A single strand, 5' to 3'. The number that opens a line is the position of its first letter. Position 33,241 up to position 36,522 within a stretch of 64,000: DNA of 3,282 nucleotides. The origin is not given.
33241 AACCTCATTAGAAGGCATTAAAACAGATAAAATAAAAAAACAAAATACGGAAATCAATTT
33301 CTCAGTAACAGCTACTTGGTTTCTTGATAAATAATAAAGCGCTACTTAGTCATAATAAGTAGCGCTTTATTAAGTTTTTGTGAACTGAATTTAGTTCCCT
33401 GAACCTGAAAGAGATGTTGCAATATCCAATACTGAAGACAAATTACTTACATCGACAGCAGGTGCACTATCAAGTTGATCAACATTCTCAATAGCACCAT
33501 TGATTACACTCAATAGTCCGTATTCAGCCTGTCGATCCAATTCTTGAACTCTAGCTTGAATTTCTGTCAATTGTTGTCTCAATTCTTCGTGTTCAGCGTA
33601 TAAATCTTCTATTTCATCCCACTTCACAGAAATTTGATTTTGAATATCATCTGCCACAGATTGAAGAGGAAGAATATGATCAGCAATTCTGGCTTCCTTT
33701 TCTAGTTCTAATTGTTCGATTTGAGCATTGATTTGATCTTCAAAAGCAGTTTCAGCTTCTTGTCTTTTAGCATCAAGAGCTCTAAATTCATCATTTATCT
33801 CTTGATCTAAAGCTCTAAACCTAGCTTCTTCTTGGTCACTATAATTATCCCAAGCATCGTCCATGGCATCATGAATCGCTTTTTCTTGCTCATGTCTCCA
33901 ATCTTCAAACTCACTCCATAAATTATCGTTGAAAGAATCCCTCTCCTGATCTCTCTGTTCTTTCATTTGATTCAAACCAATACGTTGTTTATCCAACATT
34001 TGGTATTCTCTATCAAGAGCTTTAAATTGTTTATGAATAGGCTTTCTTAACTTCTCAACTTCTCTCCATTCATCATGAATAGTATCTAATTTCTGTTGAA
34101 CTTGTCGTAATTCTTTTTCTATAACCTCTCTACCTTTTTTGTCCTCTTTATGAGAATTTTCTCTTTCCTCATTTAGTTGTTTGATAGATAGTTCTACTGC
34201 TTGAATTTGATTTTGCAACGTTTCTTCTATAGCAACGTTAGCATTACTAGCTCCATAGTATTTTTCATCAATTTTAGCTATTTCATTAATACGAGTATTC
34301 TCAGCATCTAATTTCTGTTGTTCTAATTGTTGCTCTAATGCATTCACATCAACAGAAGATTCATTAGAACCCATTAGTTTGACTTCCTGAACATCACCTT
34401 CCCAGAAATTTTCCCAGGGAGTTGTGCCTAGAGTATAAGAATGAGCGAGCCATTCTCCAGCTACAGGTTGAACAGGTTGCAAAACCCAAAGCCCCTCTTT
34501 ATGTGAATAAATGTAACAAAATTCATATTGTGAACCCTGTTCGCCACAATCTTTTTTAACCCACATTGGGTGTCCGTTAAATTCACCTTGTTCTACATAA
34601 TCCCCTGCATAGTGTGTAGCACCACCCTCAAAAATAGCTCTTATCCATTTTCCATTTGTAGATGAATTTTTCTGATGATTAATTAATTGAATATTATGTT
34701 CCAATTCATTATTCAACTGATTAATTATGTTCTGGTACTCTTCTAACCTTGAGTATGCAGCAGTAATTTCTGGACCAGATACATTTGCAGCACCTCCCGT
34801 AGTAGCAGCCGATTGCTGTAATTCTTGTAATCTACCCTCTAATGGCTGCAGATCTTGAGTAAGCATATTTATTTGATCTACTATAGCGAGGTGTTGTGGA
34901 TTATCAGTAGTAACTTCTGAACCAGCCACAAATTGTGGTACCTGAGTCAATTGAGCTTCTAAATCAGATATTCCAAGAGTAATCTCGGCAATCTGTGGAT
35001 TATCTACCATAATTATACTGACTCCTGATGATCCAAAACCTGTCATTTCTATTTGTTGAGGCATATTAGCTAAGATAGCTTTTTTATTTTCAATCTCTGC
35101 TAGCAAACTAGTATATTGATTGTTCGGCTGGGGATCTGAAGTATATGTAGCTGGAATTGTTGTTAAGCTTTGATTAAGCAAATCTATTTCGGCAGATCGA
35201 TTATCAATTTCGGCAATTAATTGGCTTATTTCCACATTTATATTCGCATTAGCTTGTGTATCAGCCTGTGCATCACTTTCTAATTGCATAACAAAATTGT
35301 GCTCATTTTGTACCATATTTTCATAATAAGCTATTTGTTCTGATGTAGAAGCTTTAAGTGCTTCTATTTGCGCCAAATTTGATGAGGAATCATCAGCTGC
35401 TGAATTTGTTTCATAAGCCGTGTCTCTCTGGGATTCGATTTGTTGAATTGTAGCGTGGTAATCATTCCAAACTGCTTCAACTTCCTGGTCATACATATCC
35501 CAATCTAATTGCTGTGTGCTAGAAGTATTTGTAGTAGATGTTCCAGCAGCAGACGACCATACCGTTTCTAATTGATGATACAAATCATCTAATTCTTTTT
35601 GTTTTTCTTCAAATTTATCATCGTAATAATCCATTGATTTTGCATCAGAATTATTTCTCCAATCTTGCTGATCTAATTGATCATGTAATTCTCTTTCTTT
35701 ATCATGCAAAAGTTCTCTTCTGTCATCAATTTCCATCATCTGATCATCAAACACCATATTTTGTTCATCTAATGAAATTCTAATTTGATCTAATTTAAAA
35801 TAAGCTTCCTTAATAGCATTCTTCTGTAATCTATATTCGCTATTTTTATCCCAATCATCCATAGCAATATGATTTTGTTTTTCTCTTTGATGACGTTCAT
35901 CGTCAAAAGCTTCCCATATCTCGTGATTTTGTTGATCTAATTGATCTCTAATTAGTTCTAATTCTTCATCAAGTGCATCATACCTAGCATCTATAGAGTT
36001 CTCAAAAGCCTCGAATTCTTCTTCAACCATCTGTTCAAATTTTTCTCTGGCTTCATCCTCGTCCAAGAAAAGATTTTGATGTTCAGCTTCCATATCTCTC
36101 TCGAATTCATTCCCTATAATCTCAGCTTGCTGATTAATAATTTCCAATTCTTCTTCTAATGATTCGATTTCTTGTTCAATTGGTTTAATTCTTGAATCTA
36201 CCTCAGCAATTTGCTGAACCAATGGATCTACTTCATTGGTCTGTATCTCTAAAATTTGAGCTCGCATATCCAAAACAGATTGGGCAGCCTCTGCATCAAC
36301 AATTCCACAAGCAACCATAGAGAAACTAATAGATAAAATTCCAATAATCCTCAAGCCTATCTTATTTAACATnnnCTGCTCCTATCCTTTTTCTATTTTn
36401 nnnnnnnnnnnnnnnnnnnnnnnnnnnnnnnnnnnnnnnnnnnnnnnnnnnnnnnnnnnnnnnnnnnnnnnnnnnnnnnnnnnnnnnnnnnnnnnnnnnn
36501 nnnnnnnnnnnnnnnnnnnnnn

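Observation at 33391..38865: Co-transcribed tandem pair of giant, highly acidic coiled-coil lipoproteins with conserved termini and no recognisable family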

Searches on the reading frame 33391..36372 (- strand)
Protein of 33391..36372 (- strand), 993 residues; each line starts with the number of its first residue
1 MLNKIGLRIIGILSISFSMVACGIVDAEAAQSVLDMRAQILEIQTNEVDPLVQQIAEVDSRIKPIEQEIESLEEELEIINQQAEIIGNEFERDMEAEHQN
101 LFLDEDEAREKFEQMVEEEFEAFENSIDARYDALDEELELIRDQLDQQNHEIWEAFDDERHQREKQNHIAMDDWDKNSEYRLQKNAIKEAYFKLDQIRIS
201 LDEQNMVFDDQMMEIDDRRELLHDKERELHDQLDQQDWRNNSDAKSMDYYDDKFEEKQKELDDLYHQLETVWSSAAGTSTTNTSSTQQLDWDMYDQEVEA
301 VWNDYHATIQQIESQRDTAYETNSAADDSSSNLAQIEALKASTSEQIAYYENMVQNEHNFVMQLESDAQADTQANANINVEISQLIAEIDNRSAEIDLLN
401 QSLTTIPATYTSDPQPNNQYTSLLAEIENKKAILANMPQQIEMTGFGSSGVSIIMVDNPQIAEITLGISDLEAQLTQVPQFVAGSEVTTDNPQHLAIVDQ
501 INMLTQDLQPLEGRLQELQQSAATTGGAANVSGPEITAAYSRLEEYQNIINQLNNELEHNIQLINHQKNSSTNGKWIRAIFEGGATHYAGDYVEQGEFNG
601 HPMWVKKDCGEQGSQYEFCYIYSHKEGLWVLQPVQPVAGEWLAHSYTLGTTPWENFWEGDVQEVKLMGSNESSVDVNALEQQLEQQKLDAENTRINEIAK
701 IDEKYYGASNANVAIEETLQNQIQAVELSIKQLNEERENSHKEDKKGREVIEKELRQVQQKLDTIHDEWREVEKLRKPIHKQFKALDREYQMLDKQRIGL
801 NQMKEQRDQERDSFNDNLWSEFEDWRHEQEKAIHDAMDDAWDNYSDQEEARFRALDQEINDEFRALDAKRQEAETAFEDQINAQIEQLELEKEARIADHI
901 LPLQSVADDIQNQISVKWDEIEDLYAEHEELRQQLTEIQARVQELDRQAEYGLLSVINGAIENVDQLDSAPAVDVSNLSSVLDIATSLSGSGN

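Call 3: search_protein_families(library=pfam, proteins=[window:33391-36372:-], max_evalue=1)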
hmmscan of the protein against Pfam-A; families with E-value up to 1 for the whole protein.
window:33391-36372:- (993 aa): 1 family
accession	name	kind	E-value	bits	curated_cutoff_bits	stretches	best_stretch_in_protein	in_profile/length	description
PF15585.11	Imm7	-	0.34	11.7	25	1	925-961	17-53/130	Immunity protein 7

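Call 4: search_protein_families(library=ncbifam, proteins=[window:33391-36372:-], max_evalue=1)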
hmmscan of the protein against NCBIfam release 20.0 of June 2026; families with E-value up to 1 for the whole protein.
window:33391-36372:- (993 aa): 4 families
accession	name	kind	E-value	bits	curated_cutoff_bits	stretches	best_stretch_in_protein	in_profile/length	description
TIGR02168.1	SMC_prok_B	equivalog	1.2e-08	33.2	567.35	3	285-573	221-509/1181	chromosome segregation protein SMC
NF045487.1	ASRP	equivalog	2.2e-08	33.2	300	3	717-896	327-499/593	archaea-specific SMC-related protein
NF002572.0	PRK02224.1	equivalog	0.002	16.5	1087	2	252-436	244-426/888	DNA double-strand break repair ATPase Rad50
TIGR02169.1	SMC_prok_A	equivalog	0.014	13.1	729.4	1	748-949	684-885/1165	chromosome segregation protein SMC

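Call 36: predict_structure(alignment_id=A2)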
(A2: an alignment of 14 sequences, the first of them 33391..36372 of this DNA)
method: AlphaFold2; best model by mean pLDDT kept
length: 993 residues; sequences in the alignment: 14
mean_pLDDT: 69.8   pTM: 0.29
mean pLDDT of the five models: 69.8, 69.7, 64.4, 63.9, 63.0
residues with pLDDT >= 90: 140; 70-90: 478; 50-70: 141; < 50: 234
segments of 3 or more residues with pLDDT < 50: 1-30, 242-247, 271-288, 369-376, 486-488, 525-532, 570-673, 706-717, 954-993
pLDDT, mean of each block of 10 residues (from residue 1): 28 34 41 60 66 76 84 87 82 78 71 84 90 92 91 93 93 88 89 87 84 86 85 70 50 70 65 34 40 80 86 75 59 76 89 90 66 53 82 88 72 66 89 83 61 71 87 84 55 84 90 84 47 65 89 87 66 33 26 34 40 38 36 34 29 29 25 62 85 81 51 41 67 66 71 82 86 85 88 87 87 92 95 93 93 94 89 82 81 81 84 87 82 75 64 48 37 28 29 25
secondary structure, 60 per line:
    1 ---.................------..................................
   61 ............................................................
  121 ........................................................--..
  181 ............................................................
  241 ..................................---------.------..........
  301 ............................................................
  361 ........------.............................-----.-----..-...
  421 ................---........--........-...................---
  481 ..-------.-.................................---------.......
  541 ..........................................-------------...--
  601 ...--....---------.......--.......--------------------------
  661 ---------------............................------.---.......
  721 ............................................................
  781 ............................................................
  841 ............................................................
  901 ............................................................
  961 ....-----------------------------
elements in order (helices of 4 or more, strands of 3 or more residues): H4-20 H27-176 H179-274 H291-368 H375-403 H418-436 E440-447 E450-457 H459-477 H492-524 H534-582 E596-598 E601-603 E606-609 E619-625 E628-634 H676-703 H714-964

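Call 41: fold_search(model_id=the predicted structure, library=pdb)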
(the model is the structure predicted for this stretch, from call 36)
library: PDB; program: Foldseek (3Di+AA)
matches with E <= 10: 840; with E <= 0.001: 8
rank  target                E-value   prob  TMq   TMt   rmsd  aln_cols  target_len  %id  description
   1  7nyx_A                2.9e-07  1.00  0.12  0.09  101.0      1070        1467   11  Cryo-EM structure of the MukBEF-MatP-DNA monomer (closed conformation) (released 2021-07-07)
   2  9gm7_A                1.3e-06  1.00  0.12  0.09  100.8      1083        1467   10  MukBEF in a nucleotide-bound state with open neck gate (monomer) (released 2025-03-26)
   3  6yvu_A                1.6e-05  0.99  0.14  0.12  51.9      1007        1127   12  Condensin complex from S.cerevisiae ATP-free apo non-engaged state (released 2020-07-15)
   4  6yvu_B                4.8e-05  0.99  0.15  0.13  55.3      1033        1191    9  Condensin complex from S.cerevisiae ATP-free apo non-engaged state (released 2020-07-15)
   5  8i4x_B                1.1e-04  0.77  0.08  0.08  80.1       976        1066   12  Cryo-EM structure of 5-subunit Smc5/6 (released 2024-06-26)
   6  9qe0_B                1.5e-04  0.80  0.09  0.07  88.9      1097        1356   10  Neobacillus vireti Wadjet-II JetABC dimer (released 2025-06-25)
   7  7ogt_B                5.0e-04  0.41  0.07  0.08  64.2      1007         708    9  Folded elbow of cohesin (released 2021-07-28)
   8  6z9l_A                8.7e-04  0.69  0.11  0.13  109.5       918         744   11  Enterococcal PrgA (released 2020-09-16)
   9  7qcd_A                1.0e-03  0.77  0.12  0.12  88.2      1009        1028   11  CryoEM structure of the Smc5/6-holocomplex (composite structure) (released 2022-09-21)
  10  9qe0_A                1.1e-03  0.38  0.09  0.06  93.3      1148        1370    9  Neobacillus vireti Wadjet-II JetABC dimer (released 2025-06-25)
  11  7yqh_B                1.2e-03  0.33  0.07  0.06  111.1       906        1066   10  Cryo-EM structure of 8-subunit Smc5/6 (released 2024-01-31)
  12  7ogt_A                2.8e-03  0.51  0.09  0.13  82.9       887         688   12  Folded elbow of cohesin (released 2021-07-28)
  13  9gm6_B                2.8e-03  0.41  0.09  0.08  54.8       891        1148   11  MukBEF in a nucleotide-bound state with open neck gate (heads core) (released 2025-03-26)
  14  9gm6_A                6.9e-03  0.63  0.11  0.10  50.8       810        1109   11  MukBEF in a nucleotide-bound state with open neck gate (heads core) (released 2025-03-26)
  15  7zr1_C                6.9e-03  0.41  0.07  0.09  86.5       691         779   12  Chaetomium thermophilum Mre11-Rad50-Nbs1 complex bound to ATPyS (composite structure) (released 2023-01-11)
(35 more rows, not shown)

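Call 75: search_protein_families(library=padloc, proteins=[window:33391-36372:-], max_evalue=0.01)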
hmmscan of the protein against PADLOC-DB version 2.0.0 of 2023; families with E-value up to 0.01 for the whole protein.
window:33391-36372:- (993 aa): 1 family
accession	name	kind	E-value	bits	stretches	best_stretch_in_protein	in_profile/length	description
PDLC03859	LmuB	-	0.0097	13.1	1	677-962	203-480/611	-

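Call 76: search_protein_families(library=phrogs, proteins=[window:33391-36372:-], max_evalue=0.01)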
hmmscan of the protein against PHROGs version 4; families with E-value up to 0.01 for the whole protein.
window:33391-36372:- (993 aa): 1 family
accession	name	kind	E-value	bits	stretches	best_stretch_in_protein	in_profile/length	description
phrog_77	-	DNA, RNA and nucleotide metabolism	1.4e-05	24.8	1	368-559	459-788/967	SbcC-like subunit of palindrome specific endonuclease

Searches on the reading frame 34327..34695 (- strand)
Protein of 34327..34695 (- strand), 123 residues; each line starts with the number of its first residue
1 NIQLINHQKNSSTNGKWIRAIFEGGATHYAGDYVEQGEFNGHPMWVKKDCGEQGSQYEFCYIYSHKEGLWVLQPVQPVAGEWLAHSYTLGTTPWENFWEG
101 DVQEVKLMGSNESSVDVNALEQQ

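Call 21: search_protein_families(library=pfam, proteins=[window:34327-34695:-], max_evalue=10)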
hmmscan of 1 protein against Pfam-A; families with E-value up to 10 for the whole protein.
seq(123 aa): 0 families

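Call 22: search_solved_structures(query=window:34327-34695:-, max_evalue=10)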
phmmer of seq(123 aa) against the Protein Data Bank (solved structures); distinct sequences matched with E-value up to 10: 13.
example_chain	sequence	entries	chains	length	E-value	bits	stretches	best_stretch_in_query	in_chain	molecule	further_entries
1zwm_A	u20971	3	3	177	1.1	12.2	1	33-75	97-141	Gamma crystallin S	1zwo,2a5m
7rj0_B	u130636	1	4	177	1.3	12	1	33-75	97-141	Gamma-crystallin S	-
6myg_B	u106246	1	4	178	1.4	12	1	33-75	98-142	Gamma-crystallin S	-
9z75_A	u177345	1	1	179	1.4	11.9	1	33-75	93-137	Gamma-crystallin S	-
2m3t_A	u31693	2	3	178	1.4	11.9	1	19-75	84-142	Beta-crystallin S | Gamma-crystallin S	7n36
2m3u_A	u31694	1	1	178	1.6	11.8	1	20-75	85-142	Beta-crystallin S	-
6fd8_A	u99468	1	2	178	1.7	11.6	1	20-75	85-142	Beta-crystallin S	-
6if9_A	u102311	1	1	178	2.6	11.1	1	25-75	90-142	Gamma-crystallin S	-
7n39_A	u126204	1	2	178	2.7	11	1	24-77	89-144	Gamma-crystallin S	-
7n38_A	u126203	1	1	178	3.1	10.8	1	20-77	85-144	Gamma-crystallin S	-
7n3a_A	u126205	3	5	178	3.6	10.6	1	24-77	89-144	Gamma-crystallin S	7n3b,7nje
7n37_A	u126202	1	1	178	3.7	10.6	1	25-77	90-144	Gamma-crystallin S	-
5c2m_A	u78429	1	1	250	4.3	10.3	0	58-97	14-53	Predicted protein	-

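Call 37: find_homologous_proteins(query=window:34354-34677:-, max_evalue=0.01)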
Query seq(108 aa): no candidate shares three 5-residue words with the query. No homologue found.
